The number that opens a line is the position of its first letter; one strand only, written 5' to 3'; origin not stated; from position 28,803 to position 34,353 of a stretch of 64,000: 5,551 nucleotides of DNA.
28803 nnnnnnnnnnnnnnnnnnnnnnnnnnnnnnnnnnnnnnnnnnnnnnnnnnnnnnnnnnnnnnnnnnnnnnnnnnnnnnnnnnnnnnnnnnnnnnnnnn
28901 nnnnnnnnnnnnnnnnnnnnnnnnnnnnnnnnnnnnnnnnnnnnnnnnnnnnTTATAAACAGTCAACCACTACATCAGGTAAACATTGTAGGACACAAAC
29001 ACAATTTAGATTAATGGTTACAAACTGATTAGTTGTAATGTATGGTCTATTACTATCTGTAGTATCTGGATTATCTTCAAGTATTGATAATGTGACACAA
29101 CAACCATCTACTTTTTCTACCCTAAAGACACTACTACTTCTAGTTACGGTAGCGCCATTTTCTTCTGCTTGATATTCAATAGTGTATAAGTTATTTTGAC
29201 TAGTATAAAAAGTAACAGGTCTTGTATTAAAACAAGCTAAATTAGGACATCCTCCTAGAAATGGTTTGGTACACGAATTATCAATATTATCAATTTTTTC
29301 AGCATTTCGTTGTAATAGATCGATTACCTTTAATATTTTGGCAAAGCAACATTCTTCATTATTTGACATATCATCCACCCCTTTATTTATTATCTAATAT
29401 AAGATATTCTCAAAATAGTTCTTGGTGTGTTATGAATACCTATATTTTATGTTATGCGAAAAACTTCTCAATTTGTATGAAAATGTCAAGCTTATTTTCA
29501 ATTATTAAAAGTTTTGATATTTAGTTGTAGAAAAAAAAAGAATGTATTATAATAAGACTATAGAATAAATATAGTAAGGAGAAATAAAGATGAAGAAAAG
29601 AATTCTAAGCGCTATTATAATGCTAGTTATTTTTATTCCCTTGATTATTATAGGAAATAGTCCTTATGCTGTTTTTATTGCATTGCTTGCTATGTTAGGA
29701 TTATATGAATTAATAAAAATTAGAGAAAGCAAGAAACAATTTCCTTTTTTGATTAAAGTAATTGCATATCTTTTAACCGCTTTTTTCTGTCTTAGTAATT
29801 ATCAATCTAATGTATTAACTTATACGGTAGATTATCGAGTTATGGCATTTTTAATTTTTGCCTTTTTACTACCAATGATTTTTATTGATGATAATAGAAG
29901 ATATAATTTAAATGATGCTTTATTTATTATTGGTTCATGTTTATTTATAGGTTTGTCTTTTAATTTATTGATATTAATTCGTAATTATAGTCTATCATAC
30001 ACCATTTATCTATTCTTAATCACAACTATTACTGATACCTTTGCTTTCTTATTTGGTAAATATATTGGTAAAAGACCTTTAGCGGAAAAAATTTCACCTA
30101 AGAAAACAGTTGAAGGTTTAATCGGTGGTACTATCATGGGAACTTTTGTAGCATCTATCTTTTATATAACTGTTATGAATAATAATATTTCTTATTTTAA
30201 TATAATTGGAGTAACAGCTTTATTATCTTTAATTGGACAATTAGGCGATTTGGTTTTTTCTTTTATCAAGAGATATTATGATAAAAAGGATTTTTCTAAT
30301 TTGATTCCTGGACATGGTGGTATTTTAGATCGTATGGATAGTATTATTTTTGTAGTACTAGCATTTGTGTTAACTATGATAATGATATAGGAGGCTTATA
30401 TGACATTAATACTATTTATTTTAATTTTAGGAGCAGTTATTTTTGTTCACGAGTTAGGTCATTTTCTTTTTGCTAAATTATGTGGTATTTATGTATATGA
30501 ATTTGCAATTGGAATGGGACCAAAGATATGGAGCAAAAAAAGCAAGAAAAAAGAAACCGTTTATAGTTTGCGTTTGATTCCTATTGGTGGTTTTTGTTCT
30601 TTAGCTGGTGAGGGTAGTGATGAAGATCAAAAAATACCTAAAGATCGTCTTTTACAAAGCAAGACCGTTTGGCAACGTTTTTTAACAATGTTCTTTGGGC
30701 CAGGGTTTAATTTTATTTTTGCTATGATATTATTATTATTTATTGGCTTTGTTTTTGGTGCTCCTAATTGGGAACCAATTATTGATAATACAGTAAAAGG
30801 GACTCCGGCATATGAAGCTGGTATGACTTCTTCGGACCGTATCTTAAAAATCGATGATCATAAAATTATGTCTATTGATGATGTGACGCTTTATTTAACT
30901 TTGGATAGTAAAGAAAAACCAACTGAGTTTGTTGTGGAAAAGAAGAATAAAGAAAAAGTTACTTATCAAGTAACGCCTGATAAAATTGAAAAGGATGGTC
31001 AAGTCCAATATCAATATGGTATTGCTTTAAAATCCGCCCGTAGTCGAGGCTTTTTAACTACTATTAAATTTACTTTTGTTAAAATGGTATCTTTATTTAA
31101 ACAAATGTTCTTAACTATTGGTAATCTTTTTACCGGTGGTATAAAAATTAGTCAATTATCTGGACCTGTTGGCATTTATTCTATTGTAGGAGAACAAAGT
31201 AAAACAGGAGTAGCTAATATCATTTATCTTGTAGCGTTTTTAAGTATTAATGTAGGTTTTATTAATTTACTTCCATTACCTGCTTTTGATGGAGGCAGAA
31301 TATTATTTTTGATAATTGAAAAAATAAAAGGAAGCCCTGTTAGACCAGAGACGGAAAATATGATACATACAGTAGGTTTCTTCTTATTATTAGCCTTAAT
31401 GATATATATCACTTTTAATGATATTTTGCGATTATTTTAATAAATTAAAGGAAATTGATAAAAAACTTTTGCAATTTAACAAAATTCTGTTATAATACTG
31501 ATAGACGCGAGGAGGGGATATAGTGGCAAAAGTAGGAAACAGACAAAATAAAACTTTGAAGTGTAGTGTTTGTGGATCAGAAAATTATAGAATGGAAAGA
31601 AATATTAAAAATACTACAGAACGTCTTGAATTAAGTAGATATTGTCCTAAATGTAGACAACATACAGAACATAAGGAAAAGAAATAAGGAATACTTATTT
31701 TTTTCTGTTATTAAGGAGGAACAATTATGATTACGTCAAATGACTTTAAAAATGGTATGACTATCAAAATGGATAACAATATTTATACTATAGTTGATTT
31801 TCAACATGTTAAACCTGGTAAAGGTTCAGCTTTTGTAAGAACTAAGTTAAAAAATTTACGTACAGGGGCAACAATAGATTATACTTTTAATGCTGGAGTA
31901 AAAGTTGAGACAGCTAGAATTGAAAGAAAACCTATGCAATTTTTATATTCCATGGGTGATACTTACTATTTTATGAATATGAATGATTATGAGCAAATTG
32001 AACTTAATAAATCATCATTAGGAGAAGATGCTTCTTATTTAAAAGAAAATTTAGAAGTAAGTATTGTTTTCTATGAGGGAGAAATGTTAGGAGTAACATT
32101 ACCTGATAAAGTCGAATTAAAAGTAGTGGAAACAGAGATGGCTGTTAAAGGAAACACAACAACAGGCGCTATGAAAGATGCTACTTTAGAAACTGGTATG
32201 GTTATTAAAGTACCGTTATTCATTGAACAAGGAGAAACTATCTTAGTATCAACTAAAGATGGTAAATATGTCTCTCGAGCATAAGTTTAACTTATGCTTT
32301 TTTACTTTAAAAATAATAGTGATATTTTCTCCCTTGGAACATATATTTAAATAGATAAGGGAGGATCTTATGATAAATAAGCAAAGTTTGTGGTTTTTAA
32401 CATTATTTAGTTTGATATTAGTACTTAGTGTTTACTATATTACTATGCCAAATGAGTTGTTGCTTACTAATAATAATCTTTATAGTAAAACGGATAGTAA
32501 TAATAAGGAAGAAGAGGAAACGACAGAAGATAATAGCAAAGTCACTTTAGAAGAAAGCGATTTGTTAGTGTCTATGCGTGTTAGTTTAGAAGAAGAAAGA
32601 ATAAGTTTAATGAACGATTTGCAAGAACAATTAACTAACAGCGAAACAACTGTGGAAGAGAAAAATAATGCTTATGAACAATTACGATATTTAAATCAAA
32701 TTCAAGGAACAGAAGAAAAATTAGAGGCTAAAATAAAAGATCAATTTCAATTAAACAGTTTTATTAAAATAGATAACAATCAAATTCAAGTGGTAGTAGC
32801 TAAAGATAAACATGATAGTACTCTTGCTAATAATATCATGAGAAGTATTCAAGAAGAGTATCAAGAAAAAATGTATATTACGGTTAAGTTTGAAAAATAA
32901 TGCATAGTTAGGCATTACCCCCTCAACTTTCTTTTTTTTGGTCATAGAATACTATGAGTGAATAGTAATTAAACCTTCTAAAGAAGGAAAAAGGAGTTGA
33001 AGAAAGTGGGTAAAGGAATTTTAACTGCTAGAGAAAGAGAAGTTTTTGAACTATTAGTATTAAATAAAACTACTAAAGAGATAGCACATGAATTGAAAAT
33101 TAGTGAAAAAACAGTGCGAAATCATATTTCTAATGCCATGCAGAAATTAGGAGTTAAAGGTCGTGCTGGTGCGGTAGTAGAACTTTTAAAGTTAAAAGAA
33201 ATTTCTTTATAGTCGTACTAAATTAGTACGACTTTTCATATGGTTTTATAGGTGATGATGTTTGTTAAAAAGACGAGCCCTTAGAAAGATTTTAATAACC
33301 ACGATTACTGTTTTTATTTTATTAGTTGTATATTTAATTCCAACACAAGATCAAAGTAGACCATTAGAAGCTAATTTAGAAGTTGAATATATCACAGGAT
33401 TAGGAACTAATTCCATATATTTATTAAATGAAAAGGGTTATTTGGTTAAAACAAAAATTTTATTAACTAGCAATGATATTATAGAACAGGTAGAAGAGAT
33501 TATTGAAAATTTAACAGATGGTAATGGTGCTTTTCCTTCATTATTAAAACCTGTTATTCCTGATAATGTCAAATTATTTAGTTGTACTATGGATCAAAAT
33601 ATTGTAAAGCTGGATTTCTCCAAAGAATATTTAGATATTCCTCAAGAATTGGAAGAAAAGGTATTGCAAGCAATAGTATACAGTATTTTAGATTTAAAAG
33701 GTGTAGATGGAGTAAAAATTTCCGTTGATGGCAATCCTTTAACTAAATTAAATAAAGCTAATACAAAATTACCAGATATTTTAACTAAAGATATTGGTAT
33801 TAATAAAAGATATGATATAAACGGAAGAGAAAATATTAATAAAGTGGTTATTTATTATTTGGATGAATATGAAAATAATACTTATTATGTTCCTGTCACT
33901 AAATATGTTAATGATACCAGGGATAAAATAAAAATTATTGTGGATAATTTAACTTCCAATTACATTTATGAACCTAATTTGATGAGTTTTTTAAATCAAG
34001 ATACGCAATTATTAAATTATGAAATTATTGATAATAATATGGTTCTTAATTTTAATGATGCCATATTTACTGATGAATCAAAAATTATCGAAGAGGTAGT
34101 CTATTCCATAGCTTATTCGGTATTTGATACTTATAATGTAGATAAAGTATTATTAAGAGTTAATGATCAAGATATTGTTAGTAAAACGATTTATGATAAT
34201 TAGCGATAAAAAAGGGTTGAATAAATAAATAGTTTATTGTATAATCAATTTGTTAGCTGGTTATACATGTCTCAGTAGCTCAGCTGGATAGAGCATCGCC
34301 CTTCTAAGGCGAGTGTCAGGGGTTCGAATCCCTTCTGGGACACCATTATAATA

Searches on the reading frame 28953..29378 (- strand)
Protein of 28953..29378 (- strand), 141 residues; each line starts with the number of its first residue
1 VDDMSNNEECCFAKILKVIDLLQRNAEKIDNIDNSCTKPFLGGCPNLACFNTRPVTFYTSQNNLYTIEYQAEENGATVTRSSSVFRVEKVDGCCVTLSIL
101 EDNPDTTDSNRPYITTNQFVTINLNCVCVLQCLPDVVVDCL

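Call 23: search_protein_families(library=pfam, proteins=[window:28953-29378:-], max_evalue=0.001)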
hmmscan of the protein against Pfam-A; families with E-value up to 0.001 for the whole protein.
window:28953-29378:- (141 aa): 1 family
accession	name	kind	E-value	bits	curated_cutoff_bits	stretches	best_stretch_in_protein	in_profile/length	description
PF10612.14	Spore-coat_CotZ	-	4.1e-14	53.4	24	1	5-135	6-159/159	Spore coat protein Z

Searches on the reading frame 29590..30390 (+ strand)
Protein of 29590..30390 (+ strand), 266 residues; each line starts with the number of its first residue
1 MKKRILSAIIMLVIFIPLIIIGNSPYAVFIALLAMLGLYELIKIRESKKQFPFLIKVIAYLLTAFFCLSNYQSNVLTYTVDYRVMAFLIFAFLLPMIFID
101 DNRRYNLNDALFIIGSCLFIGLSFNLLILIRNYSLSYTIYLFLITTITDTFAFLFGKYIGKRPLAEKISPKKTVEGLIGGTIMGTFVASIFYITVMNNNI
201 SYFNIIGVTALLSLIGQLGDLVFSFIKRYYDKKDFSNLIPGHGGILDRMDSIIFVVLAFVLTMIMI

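Call 23: search_protein_families(library=pfam, proteins=[window:29590-30390:+], max_evalue=0.001)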
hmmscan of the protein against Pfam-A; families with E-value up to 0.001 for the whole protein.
window:29590-30390:+ (266 aa): 1 family
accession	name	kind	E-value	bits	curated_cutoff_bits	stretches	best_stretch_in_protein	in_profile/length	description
PF01148.25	CTP_transf_1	-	3.4e-57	194.7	24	1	2-263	1-261/264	Cytidylyltransferase family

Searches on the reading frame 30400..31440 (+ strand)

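Call 23: search_protein_families(library=pfam, proteins=[window:30400-31440:+], max_evalue=0.001)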
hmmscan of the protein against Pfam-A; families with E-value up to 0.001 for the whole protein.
window:30400-31440:+ (346 aa): 3 families
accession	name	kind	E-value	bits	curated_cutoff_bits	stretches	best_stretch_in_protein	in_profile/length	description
PF02163.28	Peptidase_M50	-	1.3e-66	224.5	27.2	1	6-333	2-221/221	Peptidase family M50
PF17820.7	PDZ_6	-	5.1e-06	26.6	27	1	131-162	5-36/54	PDZ domain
PF13180.12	PDZ_2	-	7.6e-06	26.6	27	1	115-186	3-74/80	PDZ domain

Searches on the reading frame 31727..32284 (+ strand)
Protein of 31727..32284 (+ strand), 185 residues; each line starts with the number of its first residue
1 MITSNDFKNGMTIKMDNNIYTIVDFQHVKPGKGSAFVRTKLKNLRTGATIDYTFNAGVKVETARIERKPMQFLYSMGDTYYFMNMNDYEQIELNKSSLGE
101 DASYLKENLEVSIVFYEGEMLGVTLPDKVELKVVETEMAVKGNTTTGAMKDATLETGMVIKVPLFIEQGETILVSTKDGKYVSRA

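Call 23: search_protein_families(library=pfam, proteins=[window:31727-32284:+], max_evalue=0.001)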
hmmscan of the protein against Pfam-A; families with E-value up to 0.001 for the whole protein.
window:31727-32284:+ (185 aa): 3 families
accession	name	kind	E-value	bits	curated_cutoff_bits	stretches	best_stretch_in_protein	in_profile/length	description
PF08207.18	EFP_N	-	6.9e-28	96.9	23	1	4-60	2-58/58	Elongation factor P (EF-P) KOW-like domain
PF09285.17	Elong-fact-P_C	-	3.9e-25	87.7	25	1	129-184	1-56/56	Elongation factor P, C-terminal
PF01132.26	EFP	-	1.8e-21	76.3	27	1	68-120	1-53/54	Elongation factor P (EF-P) OB domain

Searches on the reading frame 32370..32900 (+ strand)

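Call 23: search_protein_families(library=pfam, proteins=[window:32370-32900:+], max_evalue=0.001)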
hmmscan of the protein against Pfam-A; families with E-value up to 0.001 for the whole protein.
window:32370-32900:+ (176 aa): 1 family
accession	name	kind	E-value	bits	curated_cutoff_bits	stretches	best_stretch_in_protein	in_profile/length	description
PF12685.13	SpoIIIAH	-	2.7e-13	50.7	30.6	1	7-163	3-181/191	SpoIIIAH-like protein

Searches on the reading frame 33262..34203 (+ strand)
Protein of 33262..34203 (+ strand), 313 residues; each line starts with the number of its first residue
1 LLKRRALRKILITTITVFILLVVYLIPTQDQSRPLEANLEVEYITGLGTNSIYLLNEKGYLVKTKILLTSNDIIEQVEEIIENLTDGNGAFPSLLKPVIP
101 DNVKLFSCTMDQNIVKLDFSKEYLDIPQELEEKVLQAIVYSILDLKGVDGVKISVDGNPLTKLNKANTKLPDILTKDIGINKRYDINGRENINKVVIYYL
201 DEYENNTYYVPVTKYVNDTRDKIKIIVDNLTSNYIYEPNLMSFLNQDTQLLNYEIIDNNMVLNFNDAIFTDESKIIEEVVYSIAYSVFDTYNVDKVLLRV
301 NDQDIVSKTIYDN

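Call 23: search_protein_families(library=pfam, proteins=[window:33262-34203:+], max_evalue=0.001)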
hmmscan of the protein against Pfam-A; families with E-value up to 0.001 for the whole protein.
window:33262-34203:+ (313 aa): 1 family
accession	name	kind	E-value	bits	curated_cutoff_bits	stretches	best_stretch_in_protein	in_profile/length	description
PF10646.14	Germane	-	3.2e-28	99.1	23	2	52-161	2-117/117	Sporulation and spore germination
